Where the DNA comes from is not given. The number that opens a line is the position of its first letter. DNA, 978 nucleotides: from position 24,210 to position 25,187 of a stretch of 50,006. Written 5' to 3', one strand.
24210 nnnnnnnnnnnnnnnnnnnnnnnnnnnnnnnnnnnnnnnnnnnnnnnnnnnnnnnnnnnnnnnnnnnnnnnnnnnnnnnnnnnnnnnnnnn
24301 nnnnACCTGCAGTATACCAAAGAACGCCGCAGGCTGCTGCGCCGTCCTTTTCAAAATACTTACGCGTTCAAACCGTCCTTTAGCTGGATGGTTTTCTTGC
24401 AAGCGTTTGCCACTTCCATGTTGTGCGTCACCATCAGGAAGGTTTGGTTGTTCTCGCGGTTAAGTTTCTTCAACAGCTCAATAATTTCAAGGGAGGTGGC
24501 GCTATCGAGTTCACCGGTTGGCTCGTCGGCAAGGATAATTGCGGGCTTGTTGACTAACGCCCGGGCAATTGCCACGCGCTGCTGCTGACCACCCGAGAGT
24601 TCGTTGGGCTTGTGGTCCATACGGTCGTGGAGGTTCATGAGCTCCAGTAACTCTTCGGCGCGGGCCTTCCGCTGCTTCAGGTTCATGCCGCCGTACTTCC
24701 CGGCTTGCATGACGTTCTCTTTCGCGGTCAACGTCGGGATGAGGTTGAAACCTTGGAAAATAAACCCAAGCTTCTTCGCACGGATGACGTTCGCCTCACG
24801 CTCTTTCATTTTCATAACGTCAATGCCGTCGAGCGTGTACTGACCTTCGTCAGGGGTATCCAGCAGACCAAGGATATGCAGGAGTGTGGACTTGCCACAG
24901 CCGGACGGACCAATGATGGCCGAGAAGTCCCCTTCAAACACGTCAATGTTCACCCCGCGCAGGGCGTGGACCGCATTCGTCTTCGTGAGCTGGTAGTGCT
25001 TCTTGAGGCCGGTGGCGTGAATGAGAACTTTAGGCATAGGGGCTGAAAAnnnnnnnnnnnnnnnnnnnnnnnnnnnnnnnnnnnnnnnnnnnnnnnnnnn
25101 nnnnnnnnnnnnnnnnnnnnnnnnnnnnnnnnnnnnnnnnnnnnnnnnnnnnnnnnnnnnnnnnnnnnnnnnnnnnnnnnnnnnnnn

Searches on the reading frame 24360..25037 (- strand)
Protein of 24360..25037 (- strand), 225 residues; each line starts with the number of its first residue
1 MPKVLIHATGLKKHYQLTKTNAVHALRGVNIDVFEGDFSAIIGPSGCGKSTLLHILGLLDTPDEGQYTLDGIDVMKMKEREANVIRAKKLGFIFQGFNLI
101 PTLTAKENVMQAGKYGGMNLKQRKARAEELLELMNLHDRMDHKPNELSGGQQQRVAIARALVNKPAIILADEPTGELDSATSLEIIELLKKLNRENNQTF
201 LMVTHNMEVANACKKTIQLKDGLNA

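Call 48: search_protein_families(library=pfam, proteins=[window:24360-25037:-], max_evalue=0.00001)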
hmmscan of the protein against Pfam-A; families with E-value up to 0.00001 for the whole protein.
window:24360-25037:- (225 aa): 3 families
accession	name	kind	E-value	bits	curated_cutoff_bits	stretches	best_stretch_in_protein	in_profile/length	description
PF00005.33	ABC_tran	-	6e-35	121.3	25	1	26-174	1-136/137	ABC transporter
PF02463.25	SMC_N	-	2.9e-09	37.1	40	1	33-219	21-211/220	RecF/RecN/SMC N terminal domain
PF13304.12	AAA_21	-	3.5e-07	31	27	0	38-61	1-25/304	AAA domain, putative AbiEii toxin, Type IV TA system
